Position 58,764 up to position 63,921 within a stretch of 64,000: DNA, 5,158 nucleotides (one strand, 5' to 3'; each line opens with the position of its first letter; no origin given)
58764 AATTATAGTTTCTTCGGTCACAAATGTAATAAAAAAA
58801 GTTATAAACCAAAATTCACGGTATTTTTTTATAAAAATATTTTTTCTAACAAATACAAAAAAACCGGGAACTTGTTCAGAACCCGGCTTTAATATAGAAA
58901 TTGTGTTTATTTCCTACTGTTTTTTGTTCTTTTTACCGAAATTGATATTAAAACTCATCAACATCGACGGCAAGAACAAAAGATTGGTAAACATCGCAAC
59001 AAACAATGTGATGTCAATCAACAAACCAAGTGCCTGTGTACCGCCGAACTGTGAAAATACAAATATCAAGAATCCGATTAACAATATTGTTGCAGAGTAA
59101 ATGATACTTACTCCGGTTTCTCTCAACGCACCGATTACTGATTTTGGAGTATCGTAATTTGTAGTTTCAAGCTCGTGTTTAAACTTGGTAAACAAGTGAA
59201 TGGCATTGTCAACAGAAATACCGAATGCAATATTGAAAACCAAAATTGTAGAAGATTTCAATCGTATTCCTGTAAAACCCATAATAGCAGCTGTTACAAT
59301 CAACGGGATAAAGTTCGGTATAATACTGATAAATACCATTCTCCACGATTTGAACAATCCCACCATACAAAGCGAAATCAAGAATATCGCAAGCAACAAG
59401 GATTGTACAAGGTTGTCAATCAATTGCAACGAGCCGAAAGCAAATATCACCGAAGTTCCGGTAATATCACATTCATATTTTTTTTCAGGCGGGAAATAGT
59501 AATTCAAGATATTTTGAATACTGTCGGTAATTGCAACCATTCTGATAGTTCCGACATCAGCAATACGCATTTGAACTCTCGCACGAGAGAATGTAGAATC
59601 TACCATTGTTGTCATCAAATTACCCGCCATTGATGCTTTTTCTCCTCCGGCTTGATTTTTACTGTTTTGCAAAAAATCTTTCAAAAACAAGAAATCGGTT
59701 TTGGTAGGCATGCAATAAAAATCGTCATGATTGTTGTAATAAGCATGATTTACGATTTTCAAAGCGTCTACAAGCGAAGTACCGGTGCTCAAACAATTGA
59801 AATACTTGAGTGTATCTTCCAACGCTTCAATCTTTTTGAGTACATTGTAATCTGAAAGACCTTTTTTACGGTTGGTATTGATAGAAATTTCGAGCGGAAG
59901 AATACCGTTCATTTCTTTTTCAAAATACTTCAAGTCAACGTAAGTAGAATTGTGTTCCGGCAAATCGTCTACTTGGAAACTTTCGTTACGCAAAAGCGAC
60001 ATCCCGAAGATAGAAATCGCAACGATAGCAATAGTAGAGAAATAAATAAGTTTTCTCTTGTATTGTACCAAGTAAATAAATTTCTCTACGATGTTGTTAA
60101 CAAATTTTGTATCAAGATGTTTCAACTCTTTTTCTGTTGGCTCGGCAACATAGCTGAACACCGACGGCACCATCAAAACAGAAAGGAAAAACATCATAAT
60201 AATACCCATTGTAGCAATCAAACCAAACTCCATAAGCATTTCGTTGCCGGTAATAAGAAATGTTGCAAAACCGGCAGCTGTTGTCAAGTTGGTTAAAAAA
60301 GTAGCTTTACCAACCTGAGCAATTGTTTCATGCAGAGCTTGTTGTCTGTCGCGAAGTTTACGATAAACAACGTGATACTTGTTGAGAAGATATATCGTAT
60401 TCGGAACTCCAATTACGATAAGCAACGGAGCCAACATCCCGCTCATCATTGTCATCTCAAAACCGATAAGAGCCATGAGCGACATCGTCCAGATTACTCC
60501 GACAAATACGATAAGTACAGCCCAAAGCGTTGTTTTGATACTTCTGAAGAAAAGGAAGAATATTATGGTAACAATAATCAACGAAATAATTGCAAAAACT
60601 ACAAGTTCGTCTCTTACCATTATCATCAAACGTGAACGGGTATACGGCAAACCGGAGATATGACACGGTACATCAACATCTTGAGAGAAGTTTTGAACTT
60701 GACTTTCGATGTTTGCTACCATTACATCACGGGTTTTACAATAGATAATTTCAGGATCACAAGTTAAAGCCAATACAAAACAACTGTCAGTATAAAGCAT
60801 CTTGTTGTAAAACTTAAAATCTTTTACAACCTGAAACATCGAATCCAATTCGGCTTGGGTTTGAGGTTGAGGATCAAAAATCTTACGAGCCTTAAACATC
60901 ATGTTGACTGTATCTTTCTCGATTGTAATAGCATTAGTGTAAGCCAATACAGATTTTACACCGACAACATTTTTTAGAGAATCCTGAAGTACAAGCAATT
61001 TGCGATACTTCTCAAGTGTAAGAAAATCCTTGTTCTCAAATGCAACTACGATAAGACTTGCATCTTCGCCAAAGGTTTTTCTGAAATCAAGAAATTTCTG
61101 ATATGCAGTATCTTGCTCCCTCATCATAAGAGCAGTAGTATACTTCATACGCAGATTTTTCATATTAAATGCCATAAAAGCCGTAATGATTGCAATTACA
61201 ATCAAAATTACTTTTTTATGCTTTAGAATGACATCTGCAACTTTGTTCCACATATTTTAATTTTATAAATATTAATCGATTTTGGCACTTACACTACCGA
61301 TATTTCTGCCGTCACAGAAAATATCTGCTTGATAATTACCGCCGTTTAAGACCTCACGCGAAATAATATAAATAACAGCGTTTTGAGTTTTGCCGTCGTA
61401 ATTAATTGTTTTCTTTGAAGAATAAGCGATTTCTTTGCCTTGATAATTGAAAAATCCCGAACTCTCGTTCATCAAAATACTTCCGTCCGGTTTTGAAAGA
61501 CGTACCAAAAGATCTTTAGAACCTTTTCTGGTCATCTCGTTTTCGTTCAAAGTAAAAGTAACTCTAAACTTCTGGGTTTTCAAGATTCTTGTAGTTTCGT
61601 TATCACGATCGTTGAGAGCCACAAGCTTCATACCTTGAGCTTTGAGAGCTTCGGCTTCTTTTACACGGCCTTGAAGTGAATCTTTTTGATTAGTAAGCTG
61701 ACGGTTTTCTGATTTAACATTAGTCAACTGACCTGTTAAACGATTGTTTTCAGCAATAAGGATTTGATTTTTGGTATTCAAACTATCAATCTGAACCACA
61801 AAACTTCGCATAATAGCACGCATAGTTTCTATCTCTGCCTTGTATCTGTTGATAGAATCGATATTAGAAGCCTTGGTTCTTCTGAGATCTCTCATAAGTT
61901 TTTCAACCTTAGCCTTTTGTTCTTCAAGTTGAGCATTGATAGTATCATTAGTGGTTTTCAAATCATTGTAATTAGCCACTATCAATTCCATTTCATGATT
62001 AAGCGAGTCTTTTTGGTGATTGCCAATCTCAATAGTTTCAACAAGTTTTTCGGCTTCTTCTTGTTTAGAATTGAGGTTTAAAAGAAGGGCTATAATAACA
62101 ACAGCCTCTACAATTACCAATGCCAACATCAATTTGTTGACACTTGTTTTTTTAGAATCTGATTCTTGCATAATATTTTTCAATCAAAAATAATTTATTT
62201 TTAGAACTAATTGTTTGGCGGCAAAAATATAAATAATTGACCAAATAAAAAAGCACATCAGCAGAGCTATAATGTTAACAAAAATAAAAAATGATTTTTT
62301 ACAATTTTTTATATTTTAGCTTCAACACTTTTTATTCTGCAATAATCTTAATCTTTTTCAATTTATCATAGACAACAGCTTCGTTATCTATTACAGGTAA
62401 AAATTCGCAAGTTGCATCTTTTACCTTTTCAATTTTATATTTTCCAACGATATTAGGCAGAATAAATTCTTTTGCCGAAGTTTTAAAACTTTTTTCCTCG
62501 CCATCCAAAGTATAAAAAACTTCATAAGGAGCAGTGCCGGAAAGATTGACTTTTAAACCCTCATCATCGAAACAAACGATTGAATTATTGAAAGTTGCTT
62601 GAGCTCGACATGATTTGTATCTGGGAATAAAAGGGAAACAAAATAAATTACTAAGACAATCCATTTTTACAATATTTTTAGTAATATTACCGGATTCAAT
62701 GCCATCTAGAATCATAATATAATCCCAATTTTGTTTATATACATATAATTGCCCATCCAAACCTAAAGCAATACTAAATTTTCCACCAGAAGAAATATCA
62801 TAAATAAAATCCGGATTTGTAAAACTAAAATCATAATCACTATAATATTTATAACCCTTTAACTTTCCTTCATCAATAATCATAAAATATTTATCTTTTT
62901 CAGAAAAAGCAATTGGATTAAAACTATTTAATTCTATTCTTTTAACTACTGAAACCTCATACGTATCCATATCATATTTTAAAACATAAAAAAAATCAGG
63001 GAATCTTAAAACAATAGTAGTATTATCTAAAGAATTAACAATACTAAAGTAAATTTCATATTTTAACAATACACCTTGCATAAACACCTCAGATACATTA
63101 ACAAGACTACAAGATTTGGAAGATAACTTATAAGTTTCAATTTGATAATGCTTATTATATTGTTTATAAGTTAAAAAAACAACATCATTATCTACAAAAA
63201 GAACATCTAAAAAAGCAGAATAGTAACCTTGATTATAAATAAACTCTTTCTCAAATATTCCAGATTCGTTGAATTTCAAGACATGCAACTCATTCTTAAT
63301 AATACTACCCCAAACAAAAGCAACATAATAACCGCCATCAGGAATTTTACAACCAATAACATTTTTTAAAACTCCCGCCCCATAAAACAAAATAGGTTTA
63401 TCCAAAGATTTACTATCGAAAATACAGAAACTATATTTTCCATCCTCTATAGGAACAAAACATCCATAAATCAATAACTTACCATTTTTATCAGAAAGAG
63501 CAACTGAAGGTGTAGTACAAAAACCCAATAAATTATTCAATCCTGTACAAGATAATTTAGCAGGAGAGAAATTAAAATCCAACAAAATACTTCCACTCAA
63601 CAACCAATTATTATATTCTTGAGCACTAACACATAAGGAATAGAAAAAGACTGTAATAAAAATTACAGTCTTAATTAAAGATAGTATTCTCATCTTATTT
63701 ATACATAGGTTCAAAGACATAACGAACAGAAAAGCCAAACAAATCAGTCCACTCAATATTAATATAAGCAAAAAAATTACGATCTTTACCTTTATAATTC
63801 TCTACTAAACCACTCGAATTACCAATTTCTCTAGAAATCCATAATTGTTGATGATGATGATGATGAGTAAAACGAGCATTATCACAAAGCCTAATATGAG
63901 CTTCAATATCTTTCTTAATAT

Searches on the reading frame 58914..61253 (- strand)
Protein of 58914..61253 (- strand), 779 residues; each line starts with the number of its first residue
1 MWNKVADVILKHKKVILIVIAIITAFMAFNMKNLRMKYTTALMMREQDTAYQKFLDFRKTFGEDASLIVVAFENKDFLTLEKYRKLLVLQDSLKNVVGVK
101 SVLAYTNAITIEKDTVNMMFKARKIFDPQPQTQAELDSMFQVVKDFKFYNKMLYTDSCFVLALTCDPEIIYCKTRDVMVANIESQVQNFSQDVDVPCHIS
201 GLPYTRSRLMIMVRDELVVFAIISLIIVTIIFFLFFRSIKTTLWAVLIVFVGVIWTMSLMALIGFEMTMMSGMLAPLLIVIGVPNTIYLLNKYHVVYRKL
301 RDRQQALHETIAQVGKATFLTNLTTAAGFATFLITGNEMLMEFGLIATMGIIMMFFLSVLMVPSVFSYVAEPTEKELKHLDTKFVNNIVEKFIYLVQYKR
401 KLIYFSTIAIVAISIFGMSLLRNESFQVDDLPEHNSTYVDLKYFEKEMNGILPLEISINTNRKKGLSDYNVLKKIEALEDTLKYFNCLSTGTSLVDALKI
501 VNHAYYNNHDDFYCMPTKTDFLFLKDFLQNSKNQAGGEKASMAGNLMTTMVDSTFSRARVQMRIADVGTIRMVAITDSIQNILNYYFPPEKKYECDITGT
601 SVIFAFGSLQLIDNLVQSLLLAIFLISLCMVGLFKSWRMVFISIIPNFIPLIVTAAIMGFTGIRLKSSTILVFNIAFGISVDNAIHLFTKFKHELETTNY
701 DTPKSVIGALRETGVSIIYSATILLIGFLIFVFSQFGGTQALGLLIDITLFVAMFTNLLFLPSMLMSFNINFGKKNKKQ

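Call 76: search_protein_families(library=pfam, proteins=[window:58914-61253:-], max_evalue=0.01)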
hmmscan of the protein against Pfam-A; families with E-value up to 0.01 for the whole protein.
window:58914-61253:- (779 aa): 5 families
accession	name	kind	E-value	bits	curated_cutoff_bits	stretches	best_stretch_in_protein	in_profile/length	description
PF03176.21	MMPL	-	5.2e-26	91.8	20.5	2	179-372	107-305/333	MMPL family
PF12349.14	Sterol-sensing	-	8.7e-14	52.1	22.3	1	242-374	9-141/153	Sterol-sensing domain of SREBP cleavage-activation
PF00873.25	ACR_tran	-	7.9e-12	44.2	28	2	583-764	306-485/1021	AcrB/AcrD/AcrF family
PF02355.23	SecD_SecF_C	-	1.1e-08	35.2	20.5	2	608-752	26-170/189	Protein export membrane protein SecD/SecF, C-terminal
PF02460.24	Patched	-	0.00058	20.1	23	1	217-365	5-153/156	Patched SSD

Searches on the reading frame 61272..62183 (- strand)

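Call 76: search_protein_families(library=pfam, proteins=[window:61272-62183:-], max_evalue=0.01)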
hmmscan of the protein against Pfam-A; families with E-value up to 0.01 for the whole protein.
window:61272-62183:- (303 aa): 3 families
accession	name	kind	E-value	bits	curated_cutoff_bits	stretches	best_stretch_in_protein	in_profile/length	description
PF11932.13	DUF3450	-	0.0043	16.8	32.6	0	34-120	15-100/241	Protein of unknown function (DUF3450)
PF06005.17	ZapB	-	0.0046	17.9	31.5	1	129-176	17-64/71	Cell division protein ZapB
PF21037.2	CCDC138_cc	-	0.0063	16.9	27.1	0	146-175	17-46/59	Coiled-coil-domain-containing protein 138, coiled-coil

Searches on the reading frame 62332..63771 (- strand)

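Call 76: search_protein_families(library=pfam, proteins=[window:62332-63771:-], max_evalue=0.01)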
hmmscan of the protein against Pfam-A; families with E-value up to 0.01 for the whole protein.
window:62332-63771:- (479 aa): 2 families
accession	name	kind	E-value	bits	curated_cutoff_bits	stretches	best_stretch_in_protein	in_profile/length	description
PF24527.1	Ig-like_Pom152_9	-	4.6e-05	24.1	27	1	405-454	17-67/80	Nucleoporin pom152-like, ninth immunoglobulin-like domain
PF24312.1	Ig-like_POM152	-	0.0028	18.4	27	1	405-456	24-80/89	Nucleoporin POM152, Ig-like domain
